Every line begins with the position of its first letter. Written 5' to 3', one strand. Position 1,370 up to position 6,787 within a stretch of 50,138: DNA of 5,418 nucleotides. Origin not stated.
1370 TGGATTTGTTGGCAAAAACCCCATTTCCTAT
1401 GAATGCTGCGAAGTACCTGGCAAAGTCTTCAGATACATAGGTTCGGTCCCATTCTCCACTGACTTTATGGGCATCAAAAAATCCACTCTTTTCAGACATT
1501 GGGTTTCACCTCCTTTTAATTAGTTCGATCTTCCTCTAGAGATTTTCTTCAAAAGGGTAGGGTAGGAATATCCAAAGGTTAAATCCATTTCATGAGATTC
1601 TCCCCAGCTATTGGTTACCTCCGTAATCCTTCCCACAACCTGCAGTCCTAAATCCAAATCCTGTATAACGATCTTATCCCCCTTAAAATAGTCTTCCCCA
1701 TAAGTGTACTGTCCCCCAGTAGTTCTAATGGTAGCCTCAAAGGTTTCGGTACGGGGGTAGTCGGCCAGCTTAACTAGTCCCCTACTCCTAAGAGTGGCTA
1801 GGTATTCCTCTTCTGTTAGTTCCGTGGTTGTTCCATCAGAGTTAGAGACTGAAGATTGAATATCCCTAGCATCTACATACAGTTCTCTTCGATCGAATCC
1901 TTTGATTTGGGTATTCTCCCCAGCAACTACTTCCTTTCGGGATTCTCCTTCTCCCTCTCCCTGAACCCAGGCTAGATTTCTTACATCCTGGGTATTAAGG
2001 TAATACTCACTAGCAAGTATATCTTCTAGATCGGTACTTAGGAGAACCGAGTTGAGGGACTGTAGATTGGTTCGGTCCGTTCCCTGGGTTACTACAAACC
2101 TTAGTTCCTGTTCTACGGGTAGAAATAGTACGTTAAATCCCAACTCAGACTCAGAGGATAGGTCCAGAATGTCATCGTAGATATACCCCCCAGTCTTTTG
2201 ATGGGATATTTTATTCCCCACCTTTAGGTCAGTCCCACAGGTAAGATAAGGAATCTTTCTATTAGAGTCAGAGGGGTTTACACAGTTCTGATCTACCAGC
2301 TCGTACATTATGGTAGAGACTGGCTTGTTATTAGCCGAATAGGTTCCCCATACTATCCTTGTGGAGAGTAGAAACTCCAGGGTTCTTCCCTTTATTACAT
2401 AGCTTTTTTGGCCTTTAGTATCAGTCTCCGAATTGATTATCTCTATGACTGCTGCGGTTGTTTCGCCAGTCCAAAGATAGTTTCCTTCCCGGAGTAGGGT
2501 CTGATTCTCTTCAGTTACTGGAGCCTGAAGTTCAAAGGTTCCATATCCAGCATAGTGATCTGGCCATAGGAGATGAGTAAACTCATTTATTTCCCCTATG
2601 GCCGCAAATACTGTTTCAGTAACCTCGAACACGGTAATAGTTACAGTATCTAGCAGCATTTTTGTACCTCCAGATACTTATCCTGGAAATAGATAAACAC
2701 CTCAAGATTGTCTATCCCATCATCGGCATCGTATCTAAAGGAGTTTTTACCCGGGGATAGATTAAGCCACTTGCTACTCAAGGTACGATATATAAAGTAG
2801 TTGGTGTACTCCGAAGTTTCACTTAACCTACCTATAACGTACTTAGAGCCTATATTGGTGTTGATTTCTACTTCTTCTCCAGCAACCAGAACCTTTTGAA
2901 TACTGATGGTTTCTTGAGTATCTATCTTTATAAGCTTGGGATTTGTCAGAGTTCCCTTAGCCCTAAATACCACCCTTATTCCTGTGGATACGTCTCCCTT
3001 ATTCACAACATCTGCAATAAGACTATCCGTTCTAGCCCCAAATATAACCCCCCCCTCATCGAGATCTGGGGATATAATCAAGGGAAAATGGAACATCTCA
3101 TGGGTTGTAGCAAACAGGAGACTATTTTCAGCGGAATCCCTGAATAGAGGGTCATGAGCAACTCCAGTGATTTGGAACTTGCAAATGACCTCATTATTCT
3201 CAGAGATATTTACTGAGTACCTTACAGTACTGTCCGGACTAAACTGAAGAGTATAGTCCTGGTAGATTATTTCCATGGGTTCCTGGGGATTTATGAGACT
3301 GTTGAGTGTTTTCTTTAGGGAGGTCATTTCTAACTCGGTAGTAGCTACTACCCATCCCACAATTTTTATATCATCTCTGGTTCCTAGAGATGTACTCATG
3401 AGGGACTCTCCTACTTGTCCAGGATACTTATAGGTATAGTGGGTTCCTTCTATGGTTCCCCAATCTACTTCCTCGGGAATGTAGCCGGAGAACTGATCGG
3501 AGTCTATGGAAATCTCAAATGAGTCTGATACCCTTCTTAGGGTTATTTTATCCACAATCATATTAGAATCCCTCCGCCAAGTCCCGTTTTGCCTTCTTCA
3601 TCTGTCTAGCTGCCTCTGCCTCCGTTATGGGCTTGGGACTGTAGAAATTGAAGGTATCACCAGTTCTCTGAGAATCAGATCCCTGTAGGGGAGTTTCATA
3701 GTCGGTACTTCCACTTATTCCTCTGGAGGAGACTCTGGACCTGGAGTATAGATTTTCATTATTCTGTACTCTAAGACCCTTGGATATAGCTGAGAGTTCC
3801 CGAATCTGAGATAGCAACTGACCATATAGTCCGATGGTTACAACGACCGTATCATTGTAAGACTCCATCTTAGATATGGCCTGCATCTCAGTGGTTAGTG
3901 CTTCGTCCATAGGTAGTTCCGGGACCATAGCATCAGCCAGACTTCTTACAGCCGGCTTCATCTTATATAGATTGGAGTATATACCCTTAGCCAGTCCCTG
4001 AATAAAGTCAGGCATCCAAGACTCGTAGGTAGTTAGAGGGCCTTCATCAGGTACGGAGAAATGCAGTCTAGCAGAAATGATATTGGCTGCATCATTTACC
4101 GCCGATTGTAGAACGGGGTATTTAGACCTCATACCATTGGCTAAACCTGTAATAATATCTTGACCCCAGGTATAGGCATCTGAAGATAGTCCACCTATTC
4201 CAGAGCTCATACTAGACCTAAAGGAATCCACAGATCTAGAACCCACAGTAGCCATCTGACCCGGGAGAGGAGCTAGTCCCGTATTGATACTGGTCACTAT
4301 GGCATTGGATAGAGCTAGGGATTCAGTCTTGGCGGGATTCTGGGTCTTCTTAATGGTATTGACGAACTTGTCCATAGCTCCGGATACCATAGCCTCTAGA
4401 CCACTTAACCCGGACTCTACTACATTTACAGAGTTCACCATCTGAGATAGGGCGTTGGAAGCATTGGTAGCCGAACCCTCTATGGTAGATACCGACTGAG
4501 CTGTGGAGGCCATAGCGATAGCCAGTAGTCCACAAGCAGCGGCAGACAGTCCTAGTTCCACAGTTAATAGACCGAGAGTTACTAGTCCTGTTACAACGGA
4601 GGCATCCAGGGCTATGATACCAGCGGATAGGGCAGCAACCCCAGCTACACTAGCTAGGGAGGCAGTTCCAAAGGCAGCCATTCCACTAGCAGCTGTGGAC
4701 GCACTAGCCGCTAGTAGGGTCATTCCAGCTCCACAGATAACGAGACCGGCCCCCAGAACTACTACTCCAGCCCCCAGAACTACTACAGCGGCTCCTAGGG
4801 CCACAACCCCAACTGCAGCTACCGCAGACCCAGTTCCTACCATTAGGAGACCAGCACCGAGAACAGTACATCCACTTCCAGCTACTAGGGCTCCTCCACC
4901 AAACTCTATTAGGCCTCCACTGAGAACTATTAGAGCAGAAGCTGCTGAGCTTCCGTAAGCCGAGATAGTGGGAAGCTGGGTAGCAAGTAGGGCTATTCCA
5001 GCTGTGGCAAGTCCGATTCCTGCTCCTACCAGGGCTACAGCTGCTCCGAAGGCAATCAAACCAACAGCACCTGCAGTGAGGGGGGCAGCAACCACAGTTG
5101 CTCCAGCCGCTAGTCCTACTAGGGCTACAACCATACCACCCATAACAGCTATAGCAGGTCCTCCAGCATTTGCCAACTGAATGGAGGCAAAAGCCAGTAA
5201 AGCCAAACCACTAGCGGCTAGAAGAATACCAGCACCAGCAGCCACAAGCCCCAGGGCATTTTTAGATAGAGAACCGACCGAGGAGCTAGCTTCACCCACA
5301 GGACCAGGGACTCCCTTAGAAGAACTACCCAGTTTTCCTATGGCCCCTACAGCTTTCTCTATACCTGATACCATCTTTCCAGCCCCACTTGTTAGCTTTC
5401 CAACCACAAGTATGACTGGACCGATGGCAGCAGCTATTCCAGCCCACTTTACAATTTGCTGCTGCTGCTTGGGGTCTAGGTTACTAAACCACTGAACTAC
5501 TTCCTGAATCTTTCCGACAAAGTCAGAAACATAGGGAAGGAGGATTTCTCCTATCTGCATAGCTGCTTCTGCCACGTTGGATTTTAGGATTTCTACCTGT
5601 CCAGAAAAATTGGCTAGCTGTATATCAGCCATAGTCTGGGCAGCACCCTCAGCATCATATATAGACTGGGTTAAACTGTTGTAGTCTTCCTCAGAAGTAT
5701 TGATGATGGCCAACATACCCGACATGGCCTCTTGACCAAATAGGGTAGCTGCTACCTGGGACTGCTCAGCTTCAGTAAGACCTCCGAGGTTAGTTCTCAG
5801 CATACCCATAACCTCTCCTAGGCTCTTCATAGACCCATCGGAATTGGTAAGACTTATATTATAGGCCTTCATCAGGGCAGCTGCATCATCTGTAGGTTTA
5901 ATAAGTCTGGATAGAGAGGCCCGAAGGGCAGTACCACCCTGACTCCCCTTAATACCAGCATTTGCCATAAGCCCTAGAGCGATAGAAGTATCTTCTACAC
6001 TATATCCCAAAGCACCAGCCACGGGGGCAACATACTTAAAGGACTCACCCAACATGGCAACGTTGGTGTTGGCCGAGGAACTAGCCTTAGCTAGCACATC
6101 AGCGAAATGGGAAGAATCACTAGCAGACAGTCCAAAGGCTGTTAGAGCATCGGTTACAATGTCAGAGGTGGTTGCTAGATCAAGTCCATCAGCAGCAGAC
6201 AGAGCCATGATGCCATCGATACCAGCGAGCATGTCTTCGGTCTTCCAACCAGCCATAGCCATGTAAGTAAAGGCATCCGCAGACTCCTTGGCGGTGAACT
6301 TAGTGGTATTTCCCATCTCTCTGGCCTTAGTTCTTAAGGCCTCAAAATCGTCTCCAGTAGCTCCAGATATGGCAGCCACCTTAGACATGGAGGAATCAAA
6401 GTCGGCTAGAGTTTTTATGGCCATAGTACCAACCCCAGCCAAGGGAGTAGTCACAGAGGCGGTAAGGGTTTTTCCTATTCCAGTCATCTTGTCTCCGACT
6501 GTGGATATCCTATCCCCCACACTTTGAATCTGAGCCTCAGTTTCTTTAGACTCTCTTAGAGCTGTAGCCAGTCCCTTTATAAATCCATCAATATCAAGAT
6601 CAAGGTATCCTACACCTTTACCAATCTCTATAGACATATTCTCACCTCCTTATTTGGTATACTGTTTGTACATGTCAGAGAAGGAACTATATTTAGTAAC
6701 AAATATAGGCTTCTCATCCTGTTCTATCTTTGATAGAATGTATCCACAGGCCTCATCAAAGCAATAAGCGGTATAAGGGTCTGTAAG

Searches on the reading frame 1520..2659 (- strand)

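Call 55: search_protein_families(library=pfam, proteins=[window:1520-2659:-], max_evalue=0.01)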
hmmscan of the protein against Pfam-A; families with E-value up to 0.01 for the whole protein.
window:1520-2659:- (379 aa): 2 families
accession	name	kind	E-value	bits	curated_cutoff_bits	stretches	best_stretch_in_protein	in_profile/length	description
PF14594.13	Sipho_Gp37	-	1.6e-65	222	26.2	1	12-363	3-369/370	Siphovirus ReqiPepy6 Gp37-like protein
PF06605.17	Prophage_tail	-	0.0072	16.5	31.3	1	249-370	122-244/250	Prophage endopeptidase tail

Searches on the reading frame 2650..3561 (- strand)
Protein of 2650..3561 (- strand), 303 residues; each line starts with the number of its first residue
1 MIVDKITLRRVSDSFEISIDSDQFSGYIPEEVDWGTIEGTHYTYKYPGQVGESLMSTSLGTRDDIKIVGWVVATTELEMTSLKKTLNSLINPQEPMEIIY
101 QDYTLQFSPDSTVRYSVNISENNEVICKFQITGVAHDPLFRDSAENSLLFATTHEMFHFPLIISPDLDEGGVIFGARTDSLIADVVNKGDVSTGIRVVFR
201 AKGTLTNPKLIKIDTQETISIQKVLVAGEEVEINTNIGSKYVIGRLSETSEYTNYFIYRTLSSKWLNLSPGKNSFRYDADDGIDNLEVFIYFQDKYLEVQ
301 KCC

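Call 55: search_protein_families(library=pfam, proteins=[window:2650-3561:-], max_evalue=0.01)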
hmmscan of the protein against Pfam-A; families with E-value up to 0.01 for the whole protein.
window:2650-3561:- (303 aa): 2 families
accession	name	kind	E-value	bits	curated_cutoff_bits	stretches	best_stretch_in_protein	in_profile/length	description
PF05709.17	Sipho_tail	-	7.8e-09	36.2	24.2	1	34-131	22-114/118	Phage tail protein RIFT-related domain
PF22768.1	SPP1_Dit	-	1.5e-07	32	25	1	189-296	2-97/97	Siphovirus-type tail component, C-terminal domain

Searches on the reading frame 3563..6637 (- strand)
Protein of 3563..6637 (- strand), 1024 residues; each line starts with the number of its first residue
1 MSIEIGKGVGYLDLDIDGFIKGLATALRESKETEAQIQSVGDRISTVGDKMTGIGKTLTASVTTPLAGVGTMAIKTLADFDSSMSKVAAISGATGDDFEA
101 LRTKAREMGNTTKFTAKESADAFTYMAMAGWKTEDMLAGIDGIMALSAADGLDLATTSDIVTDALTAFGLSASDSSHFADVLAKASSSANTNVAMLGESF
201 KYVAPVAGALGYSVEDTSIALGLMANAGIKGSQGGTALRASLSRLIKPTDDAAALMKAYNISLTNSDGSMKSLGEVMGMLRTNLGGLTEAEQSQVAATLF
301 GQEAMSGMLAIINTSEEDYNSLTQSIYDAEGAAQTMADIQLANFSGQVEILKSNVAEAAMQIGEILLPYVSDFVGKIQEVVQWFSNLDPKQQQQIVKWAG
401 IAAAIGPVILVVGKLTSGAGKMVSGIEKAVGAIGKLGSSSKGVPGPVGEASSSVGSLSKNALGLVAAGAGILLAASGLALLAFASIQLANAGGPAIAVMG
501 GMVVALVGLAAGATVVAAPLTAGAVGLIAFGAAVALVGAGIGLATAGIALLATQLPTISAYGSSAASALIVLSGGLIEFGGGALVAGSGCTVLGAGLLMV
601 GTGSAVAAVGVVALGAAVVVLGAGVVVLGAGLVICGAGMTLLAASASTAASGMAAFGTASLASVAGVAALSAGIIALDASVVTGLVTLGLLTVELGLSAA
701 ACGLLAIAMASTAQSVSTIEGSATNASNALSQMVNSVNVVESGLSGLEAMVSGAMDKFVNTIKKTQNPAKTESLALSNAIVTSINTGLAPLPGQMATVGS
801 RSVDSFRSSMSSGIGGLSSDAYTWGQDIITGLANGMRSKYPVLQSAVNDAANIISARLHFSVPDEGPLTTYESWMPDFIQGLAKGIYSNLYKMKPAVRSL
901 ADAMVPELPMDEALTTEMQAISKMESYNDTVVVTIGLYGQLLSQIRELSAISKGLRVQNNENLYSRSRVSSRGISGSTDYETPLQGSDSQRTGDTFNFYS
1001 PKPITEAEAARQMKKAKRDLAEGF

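Call 88: search_protein_families(library=pfam, proteins=[window:3563-6637:-], max_evalue=0.001)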
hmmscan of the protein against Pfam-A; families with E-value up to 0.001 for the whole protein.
window:3563-6637:- (1024 aa): 1 family
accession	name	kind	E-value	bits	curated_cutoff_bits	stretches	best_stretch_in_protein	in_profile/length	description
PF10145.14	PhageMin_Tail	-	1.5e-57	195.2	33.2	1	103-301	2-201/201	Phage-related minor tail protein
